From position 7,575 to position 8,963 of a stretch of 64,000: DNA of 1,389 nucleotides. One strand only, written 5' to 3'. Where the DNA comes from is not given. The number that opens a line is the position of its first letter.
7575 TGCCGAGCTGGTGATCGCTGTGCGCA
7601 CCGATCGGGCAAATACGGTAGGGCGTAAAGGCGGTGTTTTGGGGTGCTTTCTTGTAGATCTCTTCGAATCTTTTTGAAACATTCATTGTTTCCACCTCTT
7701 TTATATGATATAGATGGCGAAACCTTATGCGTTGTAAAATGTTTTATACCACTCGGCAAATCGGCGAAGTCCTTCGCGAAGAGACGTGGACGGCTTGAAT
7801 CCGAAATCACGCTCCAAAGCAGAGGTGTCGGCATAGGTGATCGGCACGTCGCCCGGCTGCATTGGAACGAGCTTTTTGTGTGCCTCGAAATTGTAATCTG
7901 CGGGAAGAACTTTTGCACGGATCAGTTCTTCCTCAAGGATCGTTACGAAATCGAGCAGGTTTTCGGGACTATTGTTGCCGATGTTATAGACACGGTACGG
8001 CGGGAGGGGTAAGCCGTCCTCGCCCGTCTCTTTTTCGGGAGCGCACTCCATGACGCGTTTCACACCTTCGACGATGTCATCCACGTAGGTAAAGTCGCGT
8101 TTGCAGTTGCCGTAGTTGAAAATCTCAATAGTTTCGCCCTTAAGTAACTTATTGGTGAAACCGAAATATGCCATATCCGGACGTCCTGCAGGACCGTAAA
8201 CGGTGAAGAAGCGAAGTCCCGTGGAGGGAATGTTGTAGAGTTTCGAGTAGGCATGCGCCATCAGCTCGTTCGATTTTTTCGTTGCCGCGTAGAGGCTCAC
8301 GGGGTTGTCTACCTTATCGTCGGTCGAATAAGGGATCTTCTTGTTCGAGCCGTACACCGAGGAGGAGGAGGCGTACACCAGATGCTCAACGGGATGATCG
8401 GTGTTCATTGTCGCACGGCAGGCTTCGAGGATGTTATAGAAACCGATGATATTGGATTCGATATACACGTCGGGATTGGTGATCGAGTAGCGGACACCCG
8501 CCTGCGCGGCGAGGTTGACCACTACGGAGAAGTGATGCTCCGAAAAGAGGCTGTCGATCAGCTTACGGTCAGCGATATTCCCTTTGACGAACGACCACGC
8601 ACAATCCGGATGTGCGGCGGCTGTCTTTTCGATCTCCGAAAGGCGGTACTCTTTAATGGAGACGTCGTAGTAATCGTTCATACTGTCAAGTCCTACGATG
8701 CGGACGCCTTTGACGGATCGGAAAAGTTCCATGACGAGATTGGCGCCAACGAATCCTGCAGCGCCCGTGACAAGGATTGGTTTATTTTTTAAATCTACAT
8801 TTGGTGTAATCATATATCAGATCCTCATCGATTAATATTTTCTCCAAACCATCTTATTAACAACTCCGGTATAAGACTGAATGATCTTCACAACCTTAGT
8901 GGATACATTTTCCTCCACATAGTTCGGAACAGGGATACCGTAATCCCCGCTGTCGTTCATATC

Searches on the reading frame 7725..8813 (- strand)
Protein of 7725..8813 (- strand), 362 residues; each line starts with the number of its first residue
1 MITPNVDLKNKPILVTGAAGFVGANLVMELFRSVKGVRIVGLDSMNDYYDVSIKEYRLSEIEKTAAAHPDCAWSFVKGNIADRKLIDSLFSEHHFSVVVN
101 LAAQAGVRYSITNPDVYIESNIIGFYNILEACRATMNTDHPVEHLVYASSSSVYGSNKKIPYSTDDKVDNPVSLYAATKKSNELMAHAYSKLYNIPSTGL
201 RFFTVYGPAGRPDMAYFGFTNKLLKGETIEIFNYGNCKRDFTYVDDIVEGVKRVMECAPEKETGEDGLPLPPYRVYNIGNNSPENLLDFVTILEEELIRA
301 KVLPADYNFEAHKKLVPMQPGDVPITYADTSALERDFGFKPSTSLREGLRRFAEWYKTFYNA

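Call 38: search_protein_families(library=pfam, proteins=[window:7725-8813:-], max_evalue=0.001)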
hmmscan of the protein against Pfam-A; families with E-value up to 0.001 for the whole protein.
window:7725-8813:- (362 aa): 6 families
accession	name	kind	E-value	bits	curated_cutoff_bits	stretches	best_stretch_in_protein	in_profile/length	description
PF01370.27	Epimerase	-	3.8e-52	177.5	20.9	1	13-279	1-240/240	NAD dependent epimerase/dehydratase family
PF16363.11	GDP_Man_Dehyd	-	1.5e-50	173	27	1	14-351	1-331/332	GDP-mannose 4,6 dehydratase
PF01073.25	3Beta_HSD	-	2e-15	57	22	1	14-248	1-222/280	3-beta hydroxysteroid dehydrogenase/isomerase family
PF04321.23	RmlD_sub_bind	-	3.1e-15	56.4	27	1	13-282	3-216/287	RmlD substrate binding domain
PF02719.21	Polysacc_synt_2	-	1.1e-12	48.2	20.2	1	13-193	1-156/293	Polysaccharide biosynthesis protein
PF07993.18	NAD_binding_4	-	1.8e-07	31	20.1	1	15-207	1-209/258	Male sterility protein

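Call 46: search_protein_families(library=ncbifam, proteins=[window:7725-8813:-], max_evalue=0.00001)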
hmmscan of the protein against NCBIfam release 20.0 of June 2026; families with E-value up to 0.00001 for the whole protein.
window:7725-8813:- (362 aa): 20 families
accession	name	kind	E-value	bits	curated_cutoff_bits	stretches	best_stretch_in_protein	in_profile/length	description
TIGR01181.1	dTDP_gluc_dehyt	equivalog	6e-47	160.3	365.1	1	13-358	2-313/321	dTDP-glucose 4,6-dehydratase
TIGR01179.1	galE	equivalog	3.6e-33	114.8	262.3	1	13-358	2-327/332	UDP-glucose 4-epimerase GalE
TIGR04180.1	EDH_00030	hypoth_equivalog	3.5e-31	108.4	475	1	13-258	1-228/297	NAD-dependent 4,6-dehydratase LegB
NF011728.1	PRK15181.1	equivalog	4.2e-31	108.2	760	1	8-356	13-337/348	Vi polysaccharide biosynthesis UDP-N-acetylglucosaminuronic acid C-4 epimerase TviC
NF007490.0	PRK10084.1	subfamily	9.8e-29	100.4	649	1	13-357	3-335/361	dTDP-glucose 4,6-dehydratase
NF007582.0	PRK10217.1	equivalog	4.2e-28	98.5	698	1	11-357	2-332/355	dTDP-glucose 4,6-dehydratase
TIGR02197.1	heptose_epim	equivalog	1.2e-26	93.7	274.6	1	13-357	1-314/316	ADP-glyceromanno-heptose 6-epimerase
NF007956.0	PRK10675.1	subfamily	1.2e-21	77.2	394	1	13-351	3-324/338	UDP-glucose 4-epimerase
NF043036.1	ErythonDh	equivalog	2.3e-17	63.2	325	1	13-223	3-197/321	D-erythronate dehydrogenase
TIGR02622.1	CDP_4_6_dhtase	equivalog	6.3e-17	61.7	278.45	1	9-193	3-172/352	CDP-glucose 4,6-dehydratase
NF042422.1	oxyalk_red_OleD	equivalog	6.7e-14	52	580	1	13-251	3-211/329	2-alkyl-3-oxoalkanoate reductase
TIGR01472.1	gmd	equivalog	7e-13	48.5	415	1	14-201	4-182/342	GDP-mannose 4,6-dehydratase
NF008872.0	PRK11908.1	equivalog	4.8e-11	42.3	294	1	11-357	2-336/349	bifunctional UDP-4-keto-pentose/UDP-xylose synthase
NF042423.1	oxyalk_red_Shew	equivalog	1.3e-10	40.9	580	1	9-209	7-178/331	2-alkyl-3-oxoalkanoate reductase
TIGR01214.1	rmlD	equivalog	3.9e-10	39.3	224.05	1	13-232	2-176/285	dTDP-4-dehydrorhamnose reductase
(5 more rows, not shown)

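Call 68: search_solved_structures(query=window:7725-8813:-, max_evalue=1e-20)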
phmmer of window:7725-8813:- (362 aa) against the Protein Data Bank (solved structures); distinct sequences matched with E-value up to 1e-20: 27.
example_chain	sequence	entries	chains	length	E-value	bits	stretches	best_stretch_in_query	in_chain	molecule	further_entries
5u4q_A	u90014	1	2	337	6.1e-112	377.9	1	13-361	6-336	dTDP-glucose 4,6-dehydratase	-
6zl6_A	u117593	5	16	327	3.1e-36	128.9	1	13-360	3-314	Epimerase domain-containing protein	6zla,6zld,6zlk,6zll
6zlj_A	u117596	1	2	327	1.1e-35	127.1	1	13-360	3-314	Epimerase domain-containing protein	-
3ruc_A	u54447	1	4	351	1.3e-34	123.6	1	6-360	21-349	WbgU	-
3ru7_A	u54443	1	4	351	2.4e-34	122.7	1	6-360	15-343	WbgU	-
3ru9_A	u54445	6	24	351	2.4e-34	122.7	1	6-360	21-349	WbgU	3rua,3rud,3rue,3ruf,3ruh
3lu1_A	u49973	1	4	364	2.8e-34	122.5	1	6-360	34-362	WbgU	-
10ke_A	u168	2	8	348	1.9e-33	119.8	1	13-359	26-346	Capsular polysaccharide biosynthesis protein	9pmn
6kv9_A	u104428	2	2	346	1e-32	117.4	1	4-357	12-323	MoeE5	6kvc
1sb8_A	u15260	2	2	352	4.3e-28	102.2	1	11-359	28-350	wbpP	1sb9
8du1_A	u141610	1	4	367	4.7e-28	102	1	11-356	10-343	dTDP-glucose 4,6-dehydratase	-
4zrm_A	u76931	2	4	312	2e-27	99.9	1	12-357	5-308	UDP-glucose 4-epimerase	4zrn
2hun_A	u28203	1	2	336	1.5e-26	97.1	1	12-356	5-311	336aa long hypothetical dTDP-glucose 4,6-dehydratase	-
1bxk_A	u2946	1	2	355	1.9e-26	96.8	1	12-357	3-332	PROTEIN (DTDP-GLUCOSE 4,6-DEHYDRATASE)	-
6bi4_A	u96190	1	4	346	3.1e-25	92.8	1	12-357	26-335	dTDP-glucose 4,6-dehydratase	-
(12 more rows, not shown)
